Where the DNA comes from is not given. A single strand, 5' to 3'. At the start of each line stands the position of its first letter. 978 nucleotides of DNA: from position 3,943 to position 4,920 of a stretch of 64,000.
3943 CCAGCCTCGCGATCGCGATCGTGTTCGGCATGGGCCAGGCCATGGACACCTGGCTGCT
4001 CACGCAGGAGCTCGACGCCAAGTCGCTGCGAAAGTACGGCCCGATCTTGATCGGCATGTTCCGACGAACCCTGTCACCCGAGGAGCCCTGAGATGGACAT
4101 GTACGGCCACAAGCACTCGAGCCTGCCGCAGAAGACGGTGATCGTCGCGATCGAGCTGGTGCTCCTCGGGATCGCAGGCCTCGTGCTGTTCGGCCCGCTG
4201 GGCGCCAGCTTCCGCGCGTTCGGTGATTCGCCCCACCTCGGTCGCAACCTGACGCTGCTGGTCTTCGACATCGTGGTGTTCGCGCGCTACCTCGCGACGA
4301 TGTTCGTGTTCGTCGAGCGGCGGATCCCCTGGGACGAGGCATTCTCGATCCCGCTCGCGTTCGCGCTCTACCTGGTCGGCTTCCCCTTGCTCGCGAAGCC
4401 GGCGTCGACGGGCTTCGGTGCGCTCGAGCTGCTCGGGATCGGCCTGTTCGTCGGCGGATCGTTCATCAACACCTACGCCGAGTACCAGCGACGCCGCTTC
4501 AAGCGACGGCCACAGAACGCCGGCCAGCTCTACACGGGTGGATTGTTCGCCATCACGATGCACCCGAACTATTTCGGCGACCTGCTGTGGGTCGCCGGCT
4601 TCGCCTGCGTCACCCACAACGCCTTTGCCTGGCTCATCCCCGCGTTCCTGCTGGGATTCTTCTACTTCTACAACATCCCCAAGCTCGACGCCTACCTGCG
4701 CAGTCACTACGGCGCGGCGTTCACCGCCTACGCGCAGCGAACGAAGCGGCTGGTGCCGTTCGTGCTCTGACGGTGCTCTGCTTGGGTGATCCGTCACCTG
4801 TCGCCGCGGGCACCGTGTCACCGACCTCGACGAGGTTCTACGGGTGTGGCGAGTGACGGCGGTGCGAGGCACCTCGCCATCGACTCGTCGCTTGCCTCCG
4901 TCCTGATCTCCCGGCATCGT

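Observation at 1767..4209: Segmental duplication with a microhomology-mediated 436-bp deletion, creating TetR and membrane-protein pseudogene copies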

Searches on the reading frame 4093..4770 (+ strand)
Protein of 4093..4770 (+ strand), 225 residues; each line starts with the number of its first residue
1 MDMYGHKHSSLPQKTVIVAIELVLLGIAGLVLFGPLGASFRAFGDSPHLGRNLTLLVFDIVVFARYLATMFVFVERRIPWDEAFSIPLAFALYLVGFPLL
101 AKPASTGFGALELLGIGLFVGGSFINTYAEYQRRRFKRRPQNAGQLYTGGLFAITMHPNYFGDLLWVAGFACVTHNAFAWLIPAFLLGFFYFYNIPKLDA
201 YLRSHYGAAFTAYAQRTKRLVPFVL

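Call 7: search_protein_families(library=pfam, proteins=[window:4093-4770:+], max_evalue=0.01)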
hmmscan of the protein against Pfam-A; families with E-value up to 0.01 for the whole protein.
window:4093-4770:+ (225 aa): 4 families
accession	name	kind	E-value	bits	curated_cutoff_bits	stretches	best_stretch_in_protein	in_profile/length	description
PF06966.17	DUF1295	-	9.2e-18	65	20.4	1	90-217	96-235/235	Protein of unknown function (DUF1295)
PF02544.21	Steroid_dh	-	1.5e-10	41.7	22.6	1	113-225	43-150/150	3-oxo-5-alpha-steroid 4-dehydrogenase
PF04191.18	PEMT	-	7.5e-06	26.8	25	1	113-196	4-91/105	Phospholipid methyltransferase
PF04140.19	ICMT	-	0.00044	21.1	24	1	143-196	32-87/95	Isoprenylcysteine carboxyl methyltransferase (ICMT) family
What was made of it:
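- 4093..4770 (+): Intact DUF1295 membrane protein (225 aa). Its first 126 nt lie inside copy 2. Pfam DUF1295, E=9e-18 (call 7).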

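Call 13: find_homologous_proteins(query=window:4093-4770:+)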
Query window:4093-4770:+ (225 aa): 199 proteins with E <= 0.001 among 1475 candidates; the best 120 are listed.
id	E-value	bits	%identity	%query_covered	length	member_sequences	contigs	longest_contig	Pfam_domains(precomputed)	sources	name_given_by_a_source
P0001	4.4e-144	496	100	100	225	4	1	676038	PF06966.18,PF02544.22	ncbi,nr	ncbi:MAG: isoprenylcysteine carboxylmethyltransferase family protein [Deltaproteobacteria bacterium]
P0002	4.9e-120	418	81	100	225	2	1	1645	PF06966.18,PF04191.19,PF02544.22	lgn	-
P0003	3.8e-107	375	71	100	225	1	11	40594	PF06966.18,PF04191.19,PF02544.22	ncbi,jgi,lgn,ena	-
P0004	1.5e-102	360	70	100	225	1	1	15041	PF06966.18,PF02544.22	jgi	jgi:protein-S-isoprenylcysteine O-methyltransferase Ste14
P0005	1.5e-102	360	72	100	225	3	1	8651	PF06966.18,PF01222.23,PF04191.19,PF02544.22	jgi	jgi:steroid 5-alpha reductase family enzyme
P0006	2.4e-102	360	70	100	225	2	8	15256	PF06966.18,PF01222.23,PF04191.19,PF02544.22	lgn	-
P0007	6.0e-102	358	70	100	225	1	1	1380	PF06966.18,PF01222.23,PF04191.19,PF02544.22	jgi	jgi:protein-S-isoprenylcysteine O-methyltransferase Ste14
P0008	3.3e-101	356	70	99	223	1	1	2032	PF06966.18,PF04191.19,PF02544.22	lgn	-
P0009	5.0e-101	355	70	100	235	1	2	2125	PF06966.18,PF04191.19,PF02544.22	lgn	-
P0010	5.8e-101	355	71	100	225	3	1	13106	PF06966.18,PF01222.23,PF04191.19,PF02544.22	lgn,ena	-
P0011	6.4e-101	355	72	100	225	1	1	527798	PF06966.18,PF04191.19,PF02544.22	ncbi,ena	-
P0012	6.9e-101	355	70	100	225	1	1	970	PF06966.18,PF04191.19,PF02544.22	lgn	-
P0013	7.2e-101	355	69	100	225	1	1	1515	PF06966.18,PF01222.23,PF04191.19,PF02544.22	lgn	-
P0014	2.3e-100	353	68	100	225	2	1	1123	PF06966.18,PF01222.23,PF04191.19,PF02544.22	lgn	-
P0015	3.9e-100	352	71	99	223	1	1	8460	PF06966.18,PF04191.19,PF02544.22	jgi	jgi:protein-S-isoprenylcysteine O-methyltransferase Ste14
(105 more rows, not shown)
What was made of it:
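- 4093..4770 (+): More than 100 homologs of 223-229 aa align over 100% of the length (call 13), so the junction at 4218 is the native one.
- DUF1295 homologs are full length (call 13).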

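Call 14: find_encoding_contigs(protein=P0003, flank=8000, max_places=3)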
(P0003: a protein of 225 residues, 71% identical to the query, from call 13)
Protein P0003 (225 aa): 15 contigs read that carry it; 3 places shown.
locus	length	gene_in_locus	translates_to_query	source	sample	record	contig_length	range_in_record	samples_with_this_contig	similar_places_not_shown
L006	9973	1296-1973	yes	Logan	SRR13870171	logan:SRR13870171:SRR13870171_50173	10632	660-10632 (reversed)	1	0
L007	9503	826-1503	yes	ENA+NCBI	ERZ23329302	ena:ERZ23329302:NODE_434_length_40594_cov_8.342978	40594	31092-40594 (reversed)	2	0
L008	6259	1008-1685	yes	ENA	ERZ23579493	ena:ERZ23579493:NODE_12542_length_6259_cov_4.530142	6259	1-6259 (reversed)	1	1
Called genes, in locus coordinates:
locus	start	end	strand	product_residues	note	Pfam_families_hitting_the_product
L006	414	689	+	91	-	-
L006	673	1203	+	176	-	PF00583:Acetyltransf_1, PF13673:Acetyltransf_10, PF13508:Acetyltransf_7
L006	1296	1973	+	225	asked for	PF06966:DUF1295, PF02544:Steroid_dh, PF04191:PEMT (weak)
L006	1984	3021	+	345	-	PF00296:Bac_luciferase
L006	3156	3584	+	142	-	-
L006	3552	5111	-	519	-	PF07586:HXXSHH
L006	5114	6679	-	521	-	PF07637:PSD5, PF07631:PSD4, PF07627:PSCyt3, PF07624:PSD2 (weak)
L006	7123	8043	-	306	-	PF00093:VWC, PF05375:Pacifastin_I (weak), PF23334:VWC2L_2nd, PF05375:Pacifastin_I (weak), PF00093:VWC (weak)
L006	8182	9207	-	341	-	PF00144:Beta-lactamase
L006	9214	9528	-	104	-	-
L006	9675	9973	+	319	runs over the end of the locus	?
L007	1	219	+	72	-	?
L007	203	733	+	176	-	PF00583:Acetyltransf_1, PF13673:Acetyltransf_10, PF13508:Acetyltransf_7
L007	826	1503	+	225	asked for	PF06966:DUF1295, PF02544:Steroid_dh, PF04191:PEMT (weak)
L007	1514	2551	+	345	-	PF00296:Bac_luciferase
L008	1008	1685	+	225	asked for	PF06966:DUF1295, PF02544:Steroid_dh, PF04191:PEMT (weak)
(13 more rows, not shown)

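Call 15: find_encoding_contigs(protein=P0011, flank=8000, max_places=2)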
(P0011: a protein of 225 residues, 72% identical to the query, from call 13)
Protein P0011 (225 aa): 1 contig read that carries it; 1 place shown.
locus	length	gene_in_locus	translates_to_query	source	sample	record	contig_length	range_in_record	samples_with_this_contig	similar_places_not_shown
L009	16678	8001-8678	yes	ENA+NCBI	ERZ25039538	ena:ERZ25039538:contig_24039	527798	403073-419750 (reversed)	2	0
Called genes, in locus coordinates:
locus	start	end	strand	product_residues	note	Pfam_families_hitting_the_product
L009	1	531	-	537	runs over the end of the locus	PF00083:Sugar_tr, PF07690:MFS_1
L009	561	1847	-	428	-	-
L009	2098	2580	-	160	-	PF06271:RDD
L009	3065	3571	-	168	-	PF06271:RDD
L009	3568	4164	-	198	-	-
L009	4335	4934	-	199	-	PF00300:His_Phos_1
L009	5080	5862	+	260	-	PF00691:OmpA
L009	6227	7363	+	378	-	PF01494:FAD_binding_3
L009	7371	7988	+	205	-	PF00440:TetR_N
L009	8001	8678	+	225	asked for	PF06966:DUF1295, PF02544:Steroid_dh, PF04191:PEMT (weak)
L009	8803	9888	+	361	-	-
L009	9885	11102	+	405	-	-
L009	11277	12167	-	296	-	-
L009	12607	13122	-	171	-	PF00132:Hexapep, PF14602:Hexapep_2 (weak)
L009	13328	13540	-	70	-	-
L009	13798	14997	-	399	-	-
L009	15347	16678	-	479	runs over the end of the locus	PF16743:PliI (faint), PF13517:FG-GAP_3, PF01839:FG-GAP (weak), PF13517:FG-GAP_3, PF01839:FG-GAP (weak), PF13517:FG-GAP_3, PF01839:FG-GAP (weak)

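Call 16: find_encoding_contigs(protein=P0002, flank=8000, max_places=3)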
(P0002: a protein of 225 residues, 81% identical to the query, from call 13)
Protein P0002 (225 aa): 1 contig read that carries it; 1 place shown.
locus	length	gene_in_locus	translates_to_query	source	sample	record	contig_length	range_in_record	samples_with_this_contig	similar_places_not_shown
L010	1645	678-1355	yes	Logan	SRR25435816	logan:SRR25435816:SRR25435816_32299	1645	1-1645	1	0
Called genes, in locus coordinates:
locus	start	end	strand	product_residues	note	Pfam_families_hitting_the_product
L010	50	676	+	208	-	PF00440:TetR_N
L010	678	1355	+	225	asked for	PF06966:DUF1295, PF02544:Steroid_dh, PF04191:PEMT (weak)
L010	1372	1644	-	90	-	?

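Call 34: find_encoding_contigs(protein=P0001, flank=10000, max_places=10)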
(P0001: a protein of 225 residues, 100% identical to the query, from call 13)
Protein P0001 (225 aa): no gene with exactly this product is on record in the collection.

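Call 36: list_cluster_members(proteins=[window:4093-4770:+, window:3465-4091:+, window:719-1894:+, window:2353-2889:-])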
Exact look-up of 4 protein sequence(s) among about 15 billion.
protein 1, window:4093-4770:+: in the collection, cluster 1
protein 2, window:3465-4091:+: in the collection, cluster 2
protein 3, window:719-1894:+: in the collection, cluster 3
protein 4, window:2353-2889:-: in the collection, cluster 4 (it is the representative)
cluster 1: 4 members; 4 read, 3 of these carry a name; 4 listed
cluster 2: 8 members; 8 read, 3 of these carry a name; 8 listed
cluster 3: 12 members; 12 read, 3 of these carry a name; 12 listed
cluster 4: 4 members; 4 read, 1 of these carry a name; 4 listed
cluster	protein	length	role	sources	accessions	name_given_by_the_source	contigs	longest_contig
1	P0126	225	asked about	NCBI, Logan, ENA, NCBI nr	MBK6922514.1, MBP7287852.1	MAG: isoprenylcysteine carboxylmethyltransferase family protein [Deltaproteobacteria ... | isoprenylcysteine carboxylmethyltransferase family protein [Deltaproteobacteria bacterium]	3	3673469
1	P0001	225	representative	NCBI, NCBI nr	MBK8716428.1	MAG: isoprenylcysteine carboxylmethyltransferase family protein [Deltaproteobacteria ... | isoprenylcysteine carboxylmethyltransferase family protein [Deltaproteobacteria bacterium]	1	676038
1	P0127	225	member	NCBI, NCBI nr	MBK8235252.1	MAG: DUF1295 domain-containing protein [Deltaproteobacteria bacterium] | DUF1295 domain-containing protein [Deltaproteobacteria bacterium]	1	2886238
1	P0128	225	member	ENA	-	-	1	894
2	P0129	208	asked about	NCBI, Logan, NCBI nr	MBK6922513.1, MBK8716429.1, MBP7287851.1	MAG: TetR/AcrR family transcriptional regulator [Deltaproteobacteria bacterium] | TetR/AcrR family transcriptional regulator [Deltaproteobacteria bacterium]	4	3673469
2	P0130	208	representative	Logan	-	-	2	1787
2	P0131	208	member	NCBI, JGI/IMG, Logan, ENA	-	AcrR family transcriptional regulator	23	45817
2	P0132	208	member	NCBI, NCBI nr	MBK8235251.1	MAG: TetR/AcrR family transcriptional regulator [Deltaproteobacteria bacterium] | TetR/AcrR family transcriptional regulator [Deltaproteobacteria bacterium]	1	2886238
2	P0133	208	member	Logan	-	-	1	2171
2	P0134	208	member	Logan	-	-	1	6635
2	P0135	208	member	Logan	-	-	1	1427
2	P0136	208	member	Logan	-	-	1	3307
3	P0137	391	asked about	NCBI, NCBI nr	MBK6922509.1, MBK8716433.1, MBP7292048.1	MAG: FAD-binding domain [Deltaproteobacteria bacterium] | FAD-binding domain [Deltaproteobacteria bacterium]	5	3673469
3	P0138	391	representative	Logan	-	-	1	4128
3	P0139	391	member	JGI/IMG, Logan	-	2-polyprenyl-6-methoxyphenol hydroxylase-like FAD-dependent oxidoreductase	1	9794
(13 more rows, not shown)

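Call 37: find_encoding_contigs(protein=P0132, flank=10000, max_places=4)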
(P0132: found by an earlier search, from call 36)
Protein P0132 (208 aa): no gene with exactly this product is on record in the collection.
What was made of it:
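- Tried and rejected: Exact-protein look-ups of P0001 and P0132 are 'not on record' (calls 34, 37).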

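Call 47: search_protein_families(library=ncbifam, proteins=[window:4093-4770:+], max_evalue=0.001)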
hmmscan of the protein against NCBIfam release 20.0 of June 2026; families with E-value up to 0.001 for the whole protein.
window:4093-4770:+ (225 aa): 2 families
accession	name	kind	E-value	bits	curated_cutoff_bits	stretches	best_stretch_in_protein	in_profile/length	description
NF040696.1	isopcys_mtase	equivalog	4.4e-10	39.7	160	1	145-223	111-189/190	protein-S-isoprenylcysteine O-methyltransferase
TIGR04571.1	LmtA_Leptospira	exception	0.00046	20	325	1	116-222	59-164/252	lipid A Kdo2 1-phosphate O-methyltransferase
